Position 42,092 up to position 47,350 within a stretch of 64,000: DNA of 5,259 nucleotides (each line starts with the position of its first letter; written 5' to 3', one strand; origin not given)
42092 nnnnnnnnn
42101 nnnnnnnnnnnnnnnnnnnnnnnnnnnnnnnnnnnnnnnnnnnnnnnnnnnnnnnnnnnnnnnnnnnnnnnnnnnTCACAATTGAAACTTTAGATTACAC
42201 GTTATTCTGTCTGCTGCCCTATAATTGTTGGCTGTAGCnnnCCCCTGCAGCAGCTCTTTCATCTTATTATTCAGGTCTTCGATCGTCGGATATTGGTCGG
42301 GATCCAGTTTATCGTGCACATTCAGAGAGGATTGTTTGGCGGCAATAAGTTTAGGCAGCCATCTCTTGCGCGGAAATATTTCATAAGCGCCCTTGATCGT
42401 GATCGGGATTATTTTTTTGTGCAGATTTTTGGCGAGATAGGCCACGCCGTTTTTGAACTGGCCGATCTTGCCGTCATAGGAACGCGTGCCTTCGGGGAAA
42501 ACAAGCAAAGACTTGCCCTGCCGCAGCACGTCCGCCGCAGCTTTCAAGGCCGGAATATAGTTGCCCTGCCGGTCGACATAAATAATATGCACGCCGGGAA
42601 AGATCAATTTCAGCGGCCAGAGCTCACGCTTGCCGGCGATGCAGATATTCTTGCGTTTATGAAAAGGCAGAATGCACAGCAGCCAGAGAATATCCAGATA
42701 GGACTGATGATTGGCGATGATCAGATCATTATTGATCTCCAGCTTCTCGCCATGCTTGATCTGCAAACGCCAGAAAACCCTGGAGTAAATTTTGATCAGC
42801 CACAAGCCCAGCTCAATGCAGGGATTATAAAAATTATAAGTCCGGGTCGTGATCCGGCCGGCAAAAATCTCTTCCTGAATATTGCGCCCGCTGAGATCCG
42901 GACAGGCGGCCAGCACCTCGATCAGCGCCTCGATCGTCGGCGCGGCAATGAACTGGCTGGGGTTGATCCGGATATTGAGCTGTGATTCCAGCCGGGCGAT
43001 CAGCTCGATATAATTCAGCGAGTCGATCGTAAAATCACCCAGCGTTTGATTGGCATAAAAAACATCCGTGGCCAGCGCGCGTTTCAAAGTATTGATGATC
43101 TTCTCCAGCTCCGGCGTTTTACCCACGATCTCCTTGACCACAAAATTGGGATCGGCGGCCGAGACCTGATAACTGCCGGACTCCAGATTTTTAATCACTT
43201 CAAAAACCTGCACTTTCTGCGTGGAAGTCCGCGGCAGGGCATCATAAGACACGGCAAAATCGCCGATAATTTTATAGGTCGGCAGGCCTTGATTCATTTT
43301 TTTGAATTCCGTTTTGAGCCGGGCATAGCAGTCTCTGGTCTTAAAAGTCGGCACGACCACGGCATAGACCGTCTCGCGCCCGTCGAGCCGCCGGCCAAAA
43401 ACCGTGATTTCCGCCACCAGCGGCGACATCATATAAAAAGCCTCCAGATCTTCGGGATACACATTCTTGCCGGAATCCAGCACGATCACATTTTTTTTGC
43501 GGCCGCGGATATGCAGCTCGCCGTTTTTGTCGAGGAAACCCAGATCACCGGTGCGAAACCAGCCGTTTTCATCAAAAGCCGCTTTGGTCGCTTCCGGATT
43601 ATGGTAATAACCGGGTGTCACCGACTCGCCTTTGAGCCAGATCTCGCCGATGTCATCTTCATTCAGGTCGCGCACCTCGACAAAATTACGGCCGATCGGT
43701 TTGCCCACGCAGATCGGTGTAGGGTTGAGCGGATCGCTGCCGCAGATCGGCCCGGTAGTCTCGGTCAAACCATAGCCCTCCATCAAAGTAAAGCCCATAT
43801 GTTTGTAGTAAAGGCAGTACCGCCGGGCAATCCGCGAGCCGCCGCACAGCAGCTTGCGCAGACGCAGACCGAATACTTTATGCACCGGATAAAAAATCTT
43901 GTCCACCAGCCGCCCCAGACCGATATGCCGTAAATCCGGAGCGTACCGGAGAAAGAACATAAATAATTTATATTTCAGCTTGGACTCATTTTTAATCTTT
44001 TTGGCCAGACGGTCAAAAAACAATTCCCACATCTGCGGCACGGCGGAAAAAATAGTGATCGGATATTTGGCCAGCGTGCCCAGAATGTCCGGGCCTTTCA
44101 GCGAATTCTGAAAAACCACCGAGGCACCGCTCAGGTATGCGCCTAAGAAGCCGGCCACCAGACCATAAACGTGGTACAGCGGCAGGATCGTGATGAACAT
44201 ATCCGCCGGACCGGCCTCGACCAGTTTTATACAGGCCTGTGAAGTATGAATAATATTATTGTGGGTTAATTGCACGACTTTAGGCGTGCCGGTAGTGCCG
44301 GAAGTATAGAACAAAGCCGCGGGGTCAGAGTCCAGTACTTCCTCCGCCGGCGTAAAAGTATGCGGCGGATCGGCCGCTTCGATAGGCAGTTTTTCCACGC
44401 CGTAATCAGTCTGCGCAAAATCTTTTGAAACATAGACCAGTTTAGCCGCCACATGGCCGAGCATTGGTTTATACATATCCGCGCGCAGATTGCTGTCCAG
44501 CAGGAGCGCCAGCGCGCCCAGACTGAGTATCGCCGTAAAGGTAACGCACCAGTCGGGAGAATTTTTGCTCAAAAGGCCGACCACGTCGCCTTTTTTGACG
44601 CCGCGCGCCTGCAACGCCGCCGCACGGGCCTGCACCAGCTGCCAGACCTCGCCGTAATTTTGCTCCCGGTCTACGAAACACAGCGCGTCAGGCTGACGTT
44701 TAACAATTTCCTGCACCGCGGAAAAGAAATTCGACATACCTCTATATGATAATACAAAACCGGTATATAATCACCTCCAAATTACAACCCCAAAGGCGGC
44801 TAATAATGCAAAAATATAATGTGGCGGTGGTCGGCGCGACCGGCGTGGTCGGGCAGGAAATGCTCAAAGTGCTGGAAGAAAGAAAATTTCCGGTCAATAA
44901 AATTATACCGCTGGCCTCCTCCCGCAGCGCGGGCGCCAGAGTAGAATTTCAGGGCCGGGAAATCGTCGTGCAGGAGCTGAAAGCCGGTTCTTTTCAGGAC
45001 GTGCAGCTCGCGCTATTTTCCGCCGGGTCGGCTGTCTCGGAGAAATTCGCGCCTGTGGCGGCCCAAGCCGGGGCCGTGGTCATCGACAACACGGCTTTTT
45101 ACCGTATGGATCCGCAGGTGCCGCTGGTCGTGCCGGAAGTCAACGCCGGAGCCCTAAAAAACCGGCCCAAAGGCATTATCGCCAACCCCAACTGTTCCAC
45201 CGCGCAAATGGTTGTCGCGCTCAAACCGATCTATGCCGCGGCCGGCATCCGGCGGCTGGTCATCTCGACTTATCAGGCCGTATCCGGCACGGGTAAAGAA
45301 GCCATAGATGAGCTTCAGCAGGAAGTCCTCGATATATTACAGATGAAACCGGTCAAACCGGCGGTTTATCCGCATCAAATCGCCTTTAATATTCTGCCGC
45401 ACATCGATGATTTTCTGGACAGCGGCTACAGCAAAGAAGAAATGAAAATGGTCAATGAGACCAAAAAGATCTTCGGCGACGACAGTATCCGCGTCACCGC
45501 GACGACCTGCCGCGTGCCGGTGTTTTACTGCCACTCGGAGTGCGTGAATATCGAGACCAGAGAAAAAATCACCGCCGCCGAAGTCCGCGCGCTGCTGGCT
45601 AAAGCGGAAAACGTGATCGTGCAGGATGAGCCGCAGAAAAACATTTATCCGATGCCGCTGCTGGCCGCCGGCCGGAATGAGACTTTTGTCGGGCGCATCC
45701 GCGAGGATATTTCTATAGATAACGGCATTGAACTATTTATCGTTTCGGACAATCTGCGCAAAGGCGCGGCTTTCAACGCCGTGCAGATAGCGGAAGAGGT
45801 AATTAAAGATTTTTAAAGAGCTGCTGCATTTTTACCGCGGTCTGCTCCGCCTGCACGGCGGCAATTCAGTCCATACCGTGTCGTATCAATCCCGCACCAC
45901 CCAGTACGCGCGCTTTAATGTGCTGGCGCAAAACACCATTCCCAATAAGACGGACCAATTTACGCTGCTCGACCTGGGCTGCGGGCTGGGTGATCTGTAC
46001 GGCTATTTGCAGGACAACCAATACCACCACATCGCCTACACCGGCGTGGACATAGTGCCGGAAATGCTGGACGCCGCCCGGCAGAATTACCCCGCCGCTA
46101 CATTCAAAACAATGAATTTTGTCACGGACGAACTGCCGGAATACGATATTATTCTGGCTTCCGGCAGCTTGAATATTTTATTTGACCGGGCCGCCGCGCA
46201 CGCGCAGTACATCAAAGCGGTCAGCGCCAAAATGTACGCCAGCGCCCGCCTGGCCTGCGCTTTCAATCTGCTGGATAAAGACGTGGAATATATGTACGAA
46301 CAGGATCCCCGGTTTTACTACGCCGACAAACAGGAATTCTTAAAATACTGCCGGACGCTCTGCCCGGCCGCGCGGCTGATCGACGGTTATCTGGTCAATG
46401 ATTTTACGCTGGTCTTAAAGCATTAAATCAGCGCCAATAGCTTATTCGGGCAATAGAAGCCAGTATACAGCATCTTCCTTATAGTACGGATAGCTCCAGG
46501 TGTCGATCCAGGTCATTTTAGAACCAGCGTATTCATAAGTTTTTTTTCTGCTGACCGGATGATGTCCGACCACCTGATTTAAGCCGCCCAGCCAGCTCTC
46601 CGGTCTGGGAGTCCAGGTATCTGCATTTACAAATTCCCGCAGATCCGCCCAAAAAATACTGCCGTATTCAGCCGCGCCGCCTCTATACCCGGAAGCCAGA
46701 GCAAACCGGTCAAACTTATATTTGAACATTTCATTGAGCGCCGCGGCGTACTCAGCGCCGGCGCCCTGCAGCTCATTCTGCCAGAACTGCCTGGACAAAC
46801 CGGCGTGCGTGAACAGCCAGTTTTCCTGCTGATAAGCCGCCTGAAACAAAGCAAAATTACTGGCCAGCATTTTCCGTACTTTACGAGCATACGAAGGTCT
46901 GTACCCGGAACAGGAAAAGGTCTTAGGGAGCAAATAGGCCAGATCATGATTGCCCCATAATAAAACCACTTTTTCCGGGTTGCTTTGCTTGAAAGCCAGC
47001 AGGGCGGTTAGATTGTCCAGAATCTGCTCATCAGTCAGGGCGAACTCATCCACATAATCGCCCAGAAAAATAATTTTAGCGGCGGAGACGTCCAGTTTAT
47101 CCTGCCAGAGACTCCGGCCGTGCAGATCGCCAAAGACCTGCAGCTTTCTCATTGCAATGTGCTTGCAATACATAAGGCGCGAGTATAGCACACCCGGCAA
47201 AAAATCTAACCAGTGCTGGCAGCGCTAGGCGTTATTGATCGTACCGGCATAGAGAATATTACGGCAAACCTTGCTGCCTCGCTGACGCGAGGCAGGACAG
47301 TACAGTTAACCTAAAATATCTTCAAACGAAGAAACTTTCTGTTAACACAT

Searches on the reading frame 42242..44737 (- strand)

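Call 66: search_protein_families(library=pfam, proteins=[window:42242-44737:-], max_evalue=0.000001)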
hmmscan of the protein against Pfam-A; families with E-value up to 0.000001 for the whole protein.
window:42242-44737:- (832 aa): 3 families
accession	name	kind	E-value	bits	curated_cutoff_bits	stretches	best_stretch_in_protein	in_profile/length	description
PF00501.34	AMP-binding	-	5.4e-66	223.4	29.9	1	9-378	2-384/384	AMP-binding enzyme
PF01553.26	Acyltransferase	-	7.7e-23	81.2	23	1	664-782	8-132/132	Acyltransferase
PF00550.31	PP-binding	-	3.2e-09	37.4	20.8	1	546-608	2-66/67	Phosphopantetheine attachment site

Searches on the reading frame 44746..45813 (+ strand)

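Call 66: search_protein_families(library=pfam, proteins=[window:44746-45813:+], max_evalue=0.000001)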
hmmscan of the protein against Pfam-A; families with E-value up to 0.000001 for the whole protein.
window:44746-45813:+ (356 aa): 2 families
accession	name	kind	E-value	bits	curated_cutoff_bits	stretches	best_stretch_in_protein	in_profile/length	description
PF02774.23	Semialdhyde_dhC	-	6.4e-58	196.4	26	1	159-339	1-184/184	Semialdehyde dehydrogenase, dimerisation domain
PF01118.30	Semialdhyde_dh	-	5.1e-35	120.9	26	1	25-139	1-120/121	Semialdehyde dehydrogenase, NAD binding domain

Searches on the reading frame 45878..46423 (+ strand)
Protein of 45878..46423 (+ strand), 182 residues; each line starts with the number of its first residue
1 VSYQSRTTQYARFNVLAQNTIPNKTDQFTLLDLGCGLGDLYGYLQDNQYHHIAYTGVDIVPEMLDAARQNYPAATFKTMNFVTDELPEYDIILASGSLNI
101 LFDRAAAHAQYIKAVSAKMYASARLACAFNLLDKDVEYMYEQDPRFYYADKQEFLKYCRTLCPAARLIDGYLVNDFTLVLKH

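Call 66: search_protein_families(library=pfam, proteins=[window:45878-46423:+], max_evalue=0.000001)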
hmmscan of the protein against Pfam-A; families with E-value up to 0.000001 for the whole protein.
window:45878-46423:+ (182 aa): 4 families
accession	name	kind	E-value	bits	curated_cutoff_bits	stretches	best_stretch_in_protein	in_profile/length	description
PF08242.18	Methyltransf_12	-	4.5e-11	43.8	30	1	31-111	1-88/98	Methyltransferase domain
PF13649.12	Methyltransf_25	-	1.9e-09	38.5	27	1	31-104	2-80/97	Methyltransferase domain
PF13847.12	Methyltransf_31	-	9.9e-09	35.5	27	1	26-113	3-90/145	Methyltransferase domain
PF08241.18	Methyltransf_11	-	1.1e-07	32.8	21.2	1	31-107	1-79/95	Methyltransferase domain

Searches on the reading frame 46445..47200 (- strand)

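Call 66: search_protein_families(library=pfam, proteins=[window:46445-47200:-], max_evalue=0.000001)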
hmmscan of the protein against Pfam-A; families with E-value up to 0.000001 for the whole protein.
window:46445-47200:- (252 aa): 1 family
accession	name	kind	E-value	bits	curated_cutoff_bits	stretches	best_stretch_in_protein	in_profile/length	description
PF00149.33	Metallophos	-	5.8e-09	37.1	21.5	1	22-217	5-159/191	Calcineurin-like phosphoesterase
